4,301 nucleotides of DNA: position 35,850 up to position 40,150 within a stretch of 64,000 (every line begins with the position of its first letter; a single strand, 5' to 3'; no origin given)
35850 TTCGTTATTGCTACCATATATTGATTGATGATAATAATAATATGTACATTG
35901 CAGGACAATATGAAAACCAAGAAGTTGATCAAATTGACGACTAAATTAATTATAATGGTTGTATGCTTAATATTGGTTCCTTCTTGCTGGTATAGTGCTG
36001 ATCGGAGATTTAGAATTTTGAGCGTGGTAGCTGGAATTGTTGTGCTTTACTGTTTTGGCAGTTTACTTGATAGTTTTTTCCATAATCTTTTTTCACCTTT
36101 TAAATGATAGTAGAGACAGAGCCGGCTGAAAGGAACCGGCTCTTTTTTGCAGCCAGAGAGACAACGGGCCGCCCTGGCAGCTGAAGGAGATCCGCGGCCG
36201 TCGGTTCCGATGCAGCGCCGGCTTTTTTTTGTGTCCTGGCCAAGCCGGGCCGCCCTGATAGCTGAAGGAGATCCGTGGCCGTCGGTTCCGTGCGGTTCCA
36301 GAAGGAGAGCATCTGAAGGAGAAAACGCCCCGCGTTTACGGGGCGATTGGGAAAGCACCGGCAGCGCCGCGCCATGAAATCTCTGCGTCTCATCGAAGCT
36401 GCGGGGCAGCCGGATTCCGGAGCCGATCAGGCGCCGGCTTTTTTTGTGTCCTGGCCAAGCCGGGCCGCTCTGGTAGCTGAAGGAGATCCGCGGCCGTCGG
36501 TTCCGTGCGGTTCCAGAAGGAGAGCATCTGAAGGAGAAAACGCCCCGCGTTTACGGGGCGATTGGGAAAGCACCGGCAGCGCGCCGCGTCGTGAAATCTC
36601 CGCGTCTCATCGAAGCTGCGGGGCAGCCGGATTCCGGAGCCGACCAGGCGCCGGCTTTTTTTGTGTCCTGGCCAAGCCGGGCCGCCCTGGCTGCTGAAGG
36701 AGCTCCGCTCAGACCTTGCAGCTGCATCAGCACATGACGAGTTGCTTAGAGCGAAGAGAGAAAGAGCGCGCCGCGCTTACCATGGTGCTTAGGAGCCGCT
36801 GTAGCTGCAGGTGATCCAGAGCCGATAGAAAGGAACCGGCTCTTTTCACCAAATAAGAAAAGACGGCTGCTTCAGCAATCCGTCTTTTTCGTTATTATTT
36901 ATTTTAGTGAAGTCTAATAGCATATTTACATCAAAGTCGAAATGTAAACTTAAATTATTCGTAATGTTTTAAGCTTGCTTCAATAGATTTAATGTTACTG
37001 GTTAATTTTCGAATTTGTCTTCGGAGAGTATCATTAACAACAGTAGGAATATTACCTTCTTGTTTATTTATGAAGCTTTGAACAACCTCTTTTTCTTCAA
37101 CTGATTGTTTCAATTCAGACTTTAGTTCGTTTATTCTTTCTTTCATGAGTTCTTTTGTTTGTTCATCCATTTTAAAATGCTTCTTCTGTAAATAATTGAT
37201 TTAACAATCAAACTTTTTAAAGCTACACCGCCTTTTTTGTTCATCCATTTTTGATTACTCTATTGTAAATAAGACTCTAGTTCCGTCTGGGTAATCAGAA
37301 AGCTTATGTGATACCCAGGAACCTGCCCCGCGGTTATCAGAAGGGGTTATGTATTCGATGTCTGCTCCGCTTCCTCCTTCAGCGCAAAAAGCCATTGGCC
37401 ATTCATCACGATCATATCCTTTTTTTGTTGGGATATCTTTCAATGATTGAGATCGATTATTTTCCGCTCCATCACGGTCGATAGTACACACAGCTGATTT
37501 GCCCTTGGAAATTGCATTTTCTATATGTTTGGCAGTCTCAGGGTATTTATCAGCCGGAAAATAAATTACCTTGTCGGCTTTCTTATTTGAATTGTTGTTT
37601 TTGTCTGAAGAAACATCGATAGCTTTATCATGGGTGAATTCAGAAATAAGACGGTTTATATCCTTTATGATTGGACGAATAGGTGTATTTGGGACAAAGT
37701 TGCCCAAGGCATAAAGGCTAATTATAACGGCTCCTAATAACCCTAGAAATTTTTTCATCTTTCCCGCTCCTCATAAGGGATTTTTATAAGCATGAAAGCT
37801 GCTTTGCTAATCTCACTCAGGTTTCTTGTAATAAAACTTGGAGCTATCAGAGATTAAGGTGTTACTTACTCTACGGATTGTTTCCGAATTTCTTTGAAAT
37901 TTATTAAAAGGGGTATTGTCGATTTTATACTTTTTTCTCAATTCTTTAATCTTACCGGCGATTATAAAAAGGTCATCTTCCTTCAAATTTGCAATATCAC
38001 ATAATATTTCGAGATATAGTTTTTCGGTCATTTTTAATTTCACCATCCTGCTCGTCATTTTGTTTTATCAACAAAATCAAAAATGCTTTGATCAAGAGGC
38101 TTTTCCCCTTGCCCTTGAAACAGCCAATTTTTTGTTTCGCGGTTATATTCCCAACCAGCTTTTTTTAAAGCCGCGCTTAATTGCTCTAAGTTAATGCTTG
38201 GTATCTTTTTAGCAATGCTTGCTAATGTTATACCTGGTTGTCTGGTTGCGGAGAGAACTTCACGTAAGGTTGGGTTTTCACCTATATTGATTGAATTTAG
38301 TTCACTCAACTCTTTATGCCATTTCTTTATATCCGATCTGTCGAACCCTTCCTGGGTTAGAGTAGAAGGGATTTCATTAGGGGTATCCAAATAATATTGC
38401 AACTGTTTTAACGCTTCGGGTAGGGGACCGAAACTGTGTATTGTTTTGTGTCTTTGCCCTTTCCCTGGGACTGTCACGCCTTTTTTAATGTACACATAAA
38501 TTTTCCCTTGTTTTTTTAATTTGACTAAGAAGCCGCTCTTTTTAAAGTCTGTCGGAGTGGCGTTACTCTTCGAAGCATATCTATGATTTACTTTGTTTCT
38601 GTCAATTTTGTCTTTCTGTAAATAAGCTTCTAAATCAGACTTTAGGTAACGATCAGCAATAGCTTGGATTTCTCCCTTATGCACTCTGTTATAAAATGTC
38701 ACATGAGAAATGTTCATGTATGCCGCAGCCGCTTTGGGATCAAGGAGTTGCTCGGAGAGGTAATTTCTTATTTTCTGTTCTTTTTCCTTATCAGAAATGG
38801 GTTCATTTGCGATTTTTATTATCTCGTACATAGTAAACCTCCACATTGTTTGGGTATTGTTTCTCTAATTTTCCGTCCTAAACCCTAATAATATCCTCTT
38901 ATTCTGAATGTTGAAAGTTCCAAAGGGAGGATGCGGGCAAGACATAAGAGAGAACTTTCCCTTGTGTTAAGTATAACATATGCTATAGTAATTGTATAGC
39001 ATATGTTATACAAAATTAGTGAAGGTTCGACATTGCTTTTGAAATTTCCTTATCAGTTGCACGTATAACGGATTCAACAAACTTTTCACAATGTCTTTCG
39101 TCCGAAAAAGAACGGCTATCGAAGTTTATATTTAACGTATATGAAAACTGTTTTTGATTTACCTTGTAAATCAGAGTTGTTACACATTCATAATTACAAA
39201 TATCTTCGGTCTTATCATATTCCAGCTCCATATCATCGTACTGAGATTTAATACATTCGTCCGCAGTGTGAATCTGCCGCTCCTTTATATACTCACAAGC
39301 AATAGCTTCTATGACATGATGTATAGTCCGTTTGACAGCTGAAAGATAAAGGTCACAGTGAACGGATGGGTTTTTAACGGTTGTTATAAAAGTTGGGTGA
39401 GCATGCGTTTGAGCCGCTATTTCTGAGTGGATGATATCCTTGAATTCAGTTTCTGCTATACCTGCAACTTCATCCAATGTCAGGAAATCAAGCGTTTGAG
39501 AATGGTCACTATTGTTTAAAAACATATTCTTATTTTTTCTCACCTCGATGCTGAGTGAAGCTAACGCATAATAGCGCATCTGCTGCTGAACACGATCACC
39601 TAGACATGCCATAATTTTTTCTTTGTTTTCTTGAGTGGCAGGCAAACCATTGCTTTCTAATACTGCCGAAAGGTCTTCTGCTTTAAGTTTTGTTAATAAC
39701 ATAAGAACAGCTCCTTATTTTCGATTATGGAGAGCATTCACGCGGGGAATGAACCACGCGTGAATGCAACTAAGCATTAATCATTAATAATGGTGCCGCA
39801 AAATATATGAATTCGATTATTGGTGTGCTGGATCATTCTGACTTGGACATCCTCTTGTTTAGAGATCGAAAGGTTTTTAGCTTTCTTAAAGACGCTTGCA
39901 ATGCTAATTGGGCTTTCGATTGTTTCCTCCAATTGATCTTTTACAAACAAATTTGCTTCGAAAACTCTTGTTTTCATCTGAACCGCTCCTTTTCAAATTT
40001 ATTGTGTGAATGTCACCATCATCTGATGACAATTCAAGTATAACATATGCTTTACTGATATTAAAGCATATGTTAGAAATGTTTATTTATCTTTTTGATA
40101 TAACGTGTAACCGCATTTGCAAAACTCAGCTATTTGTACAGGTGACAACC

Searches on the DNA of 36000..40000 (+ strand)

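Call 7: search_dna_similar(query=window:36000-40000:+, collection=plasmids, mode=near, max_rows=15)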
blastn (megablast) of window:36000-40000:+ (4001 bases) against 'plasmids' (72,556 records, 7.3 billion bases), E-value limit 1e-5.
Records with a match: 3; places in all: 33; records where one place covers at least 80% of the query: 2.
Best place of each record, by identity: >=99% 2; 95-99% 1.
By first word of the organism name: Bacillus 3.
By predicted mobility (MOB-suite, as given by PLSDB): non-mobilizable 2; mobilizable 1.
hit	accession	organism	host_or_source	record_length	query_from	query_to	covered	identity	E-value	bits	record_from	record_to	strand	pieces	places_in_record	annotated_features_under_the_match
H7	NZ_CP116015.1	Bacillus velezensis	cell culture,Ganjang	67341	1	4001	100%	99.6%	0e+0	7426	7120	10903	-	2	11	helix-turn-helix domain-containing protein | hypothetical protein (x4) | NucA/NucB deoxyribonuclease domain-containing protein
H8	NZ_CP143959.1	Bacillus amyloliquefaciens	-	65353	229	4001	94%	96.4%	0e+0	6185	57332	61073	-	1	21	helix-turn-helix domain-containing protein | hypothetical protein (x5) | NucA/NucB deoxyribonuclease domain-containing protein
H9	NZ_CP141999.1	Bacillus subtilis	single cell,fermented soybean food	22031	1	73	2%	100.0%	3e-28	135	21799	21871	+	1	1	none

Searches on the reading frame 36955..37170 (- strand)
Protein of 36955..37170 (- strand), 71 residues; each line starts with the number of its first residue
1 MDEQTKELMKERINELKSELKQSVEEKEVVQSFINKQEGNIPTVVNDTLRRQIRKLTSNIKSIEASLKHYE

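Call 3: search_protein_families(library=pfam, proteins=[window:36955-37170:-], max_evalue=0.01)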
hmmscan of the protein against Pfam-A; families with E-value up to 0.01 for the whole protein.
window:36955-37170:- (71 aa): 3 families
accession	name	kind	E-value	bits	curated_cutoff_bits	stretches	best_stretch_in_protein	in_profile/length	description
PF24706.1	DUF7669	-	0.00031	21.3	23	1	6-62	3-54/75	Domain of unknown function (DUF7669)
PF05400.18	FliT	-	0.0011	20.2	29.5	1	2-31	54-83/85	Flagellar protein FliT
PF10473.14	CENP-F_leu_zip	-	0.0068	16.9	34.5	1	3-69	16-77/140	Leucine-rich repeats of kinetochore protein Cenp-F/LEK1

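Call 91: search_protein_representatives(protein=window:36958-37170:-)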
Query: 71 residues. Proteins with E-value up to 0.001 (for the whole library): 13; up to 1e-10: 1; up to 1e-30: 1. The best 13 are listed.
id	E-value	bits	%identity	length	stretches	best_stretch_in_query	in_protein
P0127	9.2e-35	132.6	99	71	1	1-71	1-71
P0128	7.5e-09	51.4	50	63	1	9-70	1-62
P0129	7.9e-09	51.3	52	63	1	9-70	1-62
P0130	3.5e-08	49.3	48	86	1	8-70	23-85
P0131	6.8e-08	48.4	48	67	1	11-71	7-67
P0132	1.6e-07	47.2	47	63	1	9-70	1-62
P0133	9.7e-07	44.8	42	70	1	5-71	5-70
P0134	1.1e-06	44.6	41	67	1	9-71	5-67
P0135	9.1e-06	41.8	47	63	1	9-70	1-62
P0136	1.1e-05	41.5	39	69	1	4-71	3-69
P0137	2.0e-05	40.7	48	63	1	9-71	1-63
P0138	5.5e-05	39.3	38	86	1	4-67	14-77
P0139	2.0e-04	37.6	37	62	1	12-63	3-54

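Call 92: find_encoding_contigs(protein=P0128, flank=3000, max_places=4)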
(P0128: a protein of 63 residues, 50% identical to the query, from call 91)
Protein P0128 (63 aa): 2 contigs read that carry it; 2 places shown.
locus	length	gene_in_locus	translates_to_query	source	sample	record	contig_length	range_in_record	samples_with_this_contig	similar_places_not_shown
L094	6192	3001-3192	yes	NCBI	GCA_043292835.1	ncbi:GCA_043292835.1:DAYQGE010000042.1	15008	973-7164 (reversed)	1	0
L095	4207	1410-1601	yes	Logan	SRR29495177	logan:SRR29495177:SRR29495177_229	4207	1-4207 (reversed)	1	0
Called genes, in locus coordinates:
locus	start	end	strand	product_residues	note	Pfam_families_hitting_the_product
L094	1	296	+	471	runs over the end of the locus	PF16323:DUF4959 (faint), PF00041:fn3 (weak), PF18370:RGI_lyase (faint), PF25523:Ig_RIMBP2 (faint), PF00041:fn3 (weak)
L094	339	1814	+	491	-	PF16323:DUF4959 (faint), PF18370:RGI_lyase (faint), PF16389:DUF4998 (faint), PF25523:Ig_RIMBP2 (faint), PF00041:fn3 (weak), PF10179:NDNF (faint), PF00041:fn3 (weak)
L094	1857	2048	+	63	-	-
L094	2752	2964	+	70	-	-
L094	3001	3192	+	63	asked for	-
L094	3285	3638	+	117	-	-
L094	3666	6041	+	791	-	PF23343:REP_ORF2-G2P (weak), PF00580:UvrD-helicase, PF13245:AAA_19, PF13401:AAA_22, PF13604:AAA_30, PF01443:Viral_helicase1 (weak), PF18335:SH3_13, PF13538:UvrD_C_2, +3 more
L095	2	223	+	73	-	?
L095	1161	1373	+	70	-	-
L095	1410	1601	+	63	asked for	-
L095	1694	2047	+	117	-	-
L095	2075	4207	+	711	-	?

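Call 98: search_protein_families(library=padloc, proteins=[window:36955-37170:-], max_evalue=0.01)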
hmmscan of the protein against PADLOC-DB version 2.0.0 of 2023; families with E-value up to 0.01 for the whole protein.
window:36955-37170:- (71 aa): 2 families
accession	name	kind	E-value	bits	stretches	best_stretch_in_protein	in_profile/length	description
PDLC04161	HEC-07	-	0.0024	14.8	1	2-69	331-397/553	-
PDLC03862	LmuB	-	0.0025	14.2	1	2-67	196-263/643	-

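Call 99: search_protein_families(library=ncbifam, proteins=[window:36955-37170:-], max_evalue=0.01)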
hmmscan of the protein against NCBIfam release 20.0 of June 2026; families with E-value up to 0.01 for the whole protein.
window:36955-37170:- (71 aa): 2 families
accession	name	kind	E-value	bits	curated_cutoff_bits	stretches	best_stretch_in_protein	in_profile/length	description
TIGR04527.1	mycoplas_twoTM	subfamily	0.0013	18.5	125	1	3-63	106-162/248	MG_279/MG_280 family protein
NF007836.1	PRK10548.1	equivalog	0.0059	17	116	0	3-33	76-106/110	flagella biosynthesis regulatory protein FliT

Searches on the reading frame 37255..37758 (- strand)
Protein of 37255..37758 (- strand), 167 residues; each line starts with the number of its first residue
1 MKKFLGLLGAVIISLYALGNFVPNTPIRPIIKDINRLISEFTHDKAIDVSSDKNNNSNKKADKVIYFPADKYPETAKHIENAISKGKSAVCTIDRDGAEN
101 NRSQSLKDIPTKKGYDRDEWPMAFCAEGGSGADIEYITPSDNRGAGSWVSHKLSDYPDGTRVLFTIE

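Call 3: search_protein_families(library=pfam, proteins=[window:37255-37758:-], max_evalue=0.01)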
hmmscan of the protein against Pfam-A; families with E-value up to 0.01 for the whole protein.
window:37255-37758:- (167 aa): 1 family
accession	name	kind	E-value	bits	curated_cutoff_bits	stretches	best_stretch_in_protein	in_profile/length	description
PF14040.12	DNase_NucA_NucB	-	9.5e-05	23.3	23.8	1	95-150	28-83/100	Deoxyribonuclease NucA/NucB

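Call 17: search_dna_similar(query=window:37258-37758:-, collection=plasmids, mode=protein, max_rows=30)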
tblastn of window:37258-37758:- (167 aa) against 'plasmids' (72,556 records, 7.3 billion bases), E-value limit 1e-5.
Records with a match: 93; places in all: 99; records where one place covers at least 80% of the query: 11.
Best place of each record, by identity: >=99% 1; 95-99% 1; 80-90% 1; 60-80% 54; <60% 36.
By first word of the organism name: Bacillus 67; Paenibacillus 6; Burkholderia 6; Priestia 5; Leptospira 3; Photobacterium 2; Clostridium 2; Klebsiella 1; Rahnella 1.
By predicted mobility (MOB-suite, as given by PLSDB): non-mobilizable 60; mobilizable 24; conjugative 9.
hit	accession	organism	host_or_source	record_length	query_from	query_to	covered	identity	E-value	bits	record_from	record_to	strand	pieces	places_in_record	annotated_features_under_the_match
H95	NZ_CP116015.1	Bacillus velezensis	cell culture,Ganjang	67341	1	167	100%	100.0%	5e-95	307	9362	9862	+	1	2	NucA/NucB deoxyribonuclease domain-containing protein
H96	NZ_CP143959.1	Bacillus amyloliquefaciens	-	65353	1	167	100%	98.8%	3e-93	302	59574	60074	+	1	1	NucA/NucB deoxyribonuclease domain-containing protein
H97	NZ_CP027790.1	Bacillus licheniformis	Cell culture,Manure compost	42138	1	167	100%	56.0%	3e-52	185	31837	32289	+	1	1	NucA/NucB deoxyribonuclease domain-containing protein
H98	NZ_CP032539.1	Bacillus licheniformis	Cell culture,Maotai Daqu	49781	1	167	100%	56.0%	3e-52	185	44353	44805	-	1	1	NucA/NucB deoxyribonuclease domain-containing protein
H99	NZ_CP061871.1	Bacillus subtilis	cell culture,tobacco leaf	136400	1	167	100%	53.9%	2e-48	174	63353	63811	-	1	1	NucA/NucB deoxyribonuclease domain-containing protein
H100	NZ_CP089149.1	Bacillus subtilis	single cell,Nuruk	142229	1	167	100%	53.9%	2e-48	174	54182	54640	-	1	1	NucA/NucB deoxyribonuclease domain-containing protein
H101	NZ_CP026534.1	Bacillus velezensis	soybean,P\Prokaryote,fermented food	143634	1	167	100%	53.9%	2e-48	174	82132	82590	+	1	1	NucA/NucB deoxyribonuclease domain-containing protein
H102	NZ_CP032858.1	Bacillus subtilis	cell culture,Cheonggukjang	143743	1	167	100%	53.9%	2e-48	174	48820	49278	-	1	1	NucA/NucB deoxyribonuclease domain-containing protein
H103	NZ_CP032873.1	Bacillus subtilis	cell culture,Cheonggukjang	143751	1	167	100%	53.9%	2e-48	174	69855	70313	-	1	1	NucA/NucB deoxyribonuclease domain-containing protein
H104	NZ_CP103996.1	Bacillus subtilis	cell culture,Doenjang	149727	1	167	100%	53.9%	2e-48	174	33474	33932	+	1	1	NucA/NucB deoxyribonuclease domain-containing protein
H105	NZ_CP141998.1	Bacillus subtilis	single cell,fermented soybean food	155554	1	167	100%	53.9%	2e-48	174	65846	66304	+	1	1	NucA/NucB deoxyribonuclease domain-containing protein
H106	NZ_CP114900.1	Bacillus subtilis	yak,whole organism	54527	65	167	62%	83.5%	3e-55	193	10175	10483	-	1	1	NucA/NucB deoxyribonuclease domain-containing protein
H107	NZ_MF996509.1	Bacillus glycinifermentans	-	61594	65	167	62%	78.6%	3e-52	185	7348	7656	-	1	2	NucA/NucB deoxyribonuclease domain-containing protein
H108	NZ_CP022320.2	Bacillus altitudinis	whole organism,air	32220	65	167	62%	74.8%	3e-48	173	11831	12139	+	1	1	NucA/NucB deoxyribonuclease domain-containing protein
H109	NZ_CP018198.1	Bacillus safensis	single cell,marine sponge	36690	65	167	62%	74.8%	3e-48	173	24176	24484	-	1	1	NucA/NucB deoxyribonuclease domain-containing protein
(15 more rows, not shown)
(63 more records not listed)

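Call 89: predict_structure(alignment_id=A3)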
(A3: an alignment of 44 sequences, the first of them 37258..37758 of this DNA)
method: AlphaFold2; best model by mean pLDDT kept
length: 167 residues; sequences in the alignment: 44
mean_pLDDT: 77.8   pTM: 0.60
mean pLDDT of the five models: 77.8, 77.7, 68.2, 63.0, 62.0
residues with pLDDT >= 90: 55; 70-90: 55; 50-70: 42; < 50: 15
segments of 3 or more residues with pLDDT < 50: 43-46, 50-58
pLDDT, mean of each block of 10 residues (from residue 1): 72 79 59 66 50 51 95 95 91 88 85 62 70 89 91 93 91
secondary structure, 60 per line:
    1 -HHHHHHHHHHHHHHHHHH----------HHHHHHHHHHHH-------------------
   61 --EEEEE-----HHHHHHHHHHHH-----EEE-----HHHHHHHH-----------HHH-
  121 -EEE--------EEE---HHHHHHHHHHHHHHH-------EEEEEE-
elements in order: H2-19 H30-41 E63-67 H73-84 E90-92 H98-105 E122-124 E133-135 H139-153 E161-166

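Call 93: fold_search(model_id=the predicted structure, library=pdb)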
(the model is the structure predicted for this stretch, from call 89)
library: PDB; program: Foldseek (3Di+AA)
matches with E <= 10: 70; with E <= 0.001: 3
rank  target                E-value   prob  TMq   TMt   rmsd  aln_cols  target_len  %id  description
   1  9fj7                  3.5e-12  1.00  0.57  0.85   3.6       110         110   57  Nuclease NucB from Bacillus licheniformis mutant N117Q (released 2025-06-11)
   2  5omt                  4.6e-12  1.00  0.57  0.87   2.7       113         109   50  Endonuclease NucB (released 2017-11-15)
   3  6ejs                  1.7e-11  1.00  0.57  0.86   2.8       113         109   50  Nuclease NucB from Bacillus licheniformis in P212121 space group (released 2019-04-10)
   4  9i2d_CR               4.5e-01  0.04  0.14  0.07  15.1       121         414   14  NMT1-NAC bound human RNC with 10 amino acid ARF1-linker (released 2026-02-04)
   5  6i7d_D                2.1e+00  0.02  0.11  0.03  13.5        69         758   10  Plasmodium falciparum Myosin A, post-rigor and rigor-like states (released 2019-08-07)
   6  6ha1_g                2.3e+00  0.02  0.14  0.15  17.7        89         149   16  Cryo-EM structure of a 70S Bacillus subtilis ribosome translating the ErmD leader peptide in complex with telithromyci (released 2018-08-29)
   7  4peo_B                2.4e+00  0.03  0.16  0.26  11.5       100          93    6  Crystal structure of a hypothetical protein from Staphylococcus aureus. (released 2015-05-06)
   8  5ngm_Ag               2.4e+00  0.02  0.15  0.17  21.5       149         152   13  2.9S structure of the 70S ribosome composing the S. aureus 100S complex (released 2017-10-04)
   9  6jny_A                3.0e+00  0.02  0.12  0.13  13.2        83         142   14  Crystal structure of bacteriophage 21 Q protein (released 2019-06-12)
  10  1yl7_B                3.2e+00  0.02  0.15  0.11  13.8       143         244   10  the crystal structure of Mycobacterium tuberculosis dihydrodipicolinate reductase (Rv2773c) in complex with NADH (crys (released 2006-01-17)
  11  8xl3_A                3.4e+00  0.02  0.15  0.06  10.4        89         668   17  Structure of human propionyl-CoA carboxylase at apo-state (PCC-Apo) (released 2024-10-30)
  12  8rdv_GS               3.4e+00  0.02  0.15  0.16  17.3       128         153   15  Cryo-EM structure of P. urativorans 70S ribosome in complex with hibernation factor Balon, mRNA and P-site tRNA (stru (released 2024-02-21)
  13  9gat_A                3.4e+00  0.01  0.12  0.07  12.0       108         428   16  CryoEM structure of the antiparallel double-stranded influenza A RNP-like particle with a 18-mer RNA. (released 2025-01-15)
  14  5x0k                  3.6e+00  0.04  0.18  0.14   9.4        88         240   14  Free serine kinase (E30Q mutant) in complex with AMP (released 2017-04-12)
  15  5hxy_D                3.6e+00  0.03  0.19  0.13  11.5       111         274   15  Crystal structure of XerA recombinase (released 2017-02-01)
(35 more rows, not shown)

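Call 98: search_protein_families(library=padloc, proteins=[window:37258-37758:-], max_evalue=0.01)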
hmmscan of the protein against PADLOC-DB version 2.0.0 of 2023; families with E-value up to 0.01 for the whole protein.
window:37258-37758:- (167 aa): 0 families

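Call 99: search_protein_families(library=ncbifam, proteins=[window:37258-37758:-], max_evalue=0.01)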
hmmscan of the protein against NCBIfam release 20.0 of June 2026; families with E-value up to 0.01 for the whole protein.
window:37258-37758:- (167 aa): 0 families

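Call 100: search_solved_structures(query=window:37258-37758:-, max_evalue=0.01)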
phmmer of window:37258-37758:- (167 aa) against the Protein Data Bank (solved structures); distinct sequences matched with E-value up to 0.01: 3.
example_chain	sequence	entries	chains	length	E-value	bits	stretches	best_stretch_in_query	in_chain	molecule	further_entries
6ejs_A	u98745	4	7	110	6.2e-44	153.4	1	61-166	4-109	Nuclease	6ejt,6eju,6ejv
5omt_A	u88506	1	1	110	8.7e-44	152.9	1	61-166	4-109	NucB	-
9fj7_AAA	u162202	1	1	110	4.3e-43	150.7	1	61-166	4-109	Nuclease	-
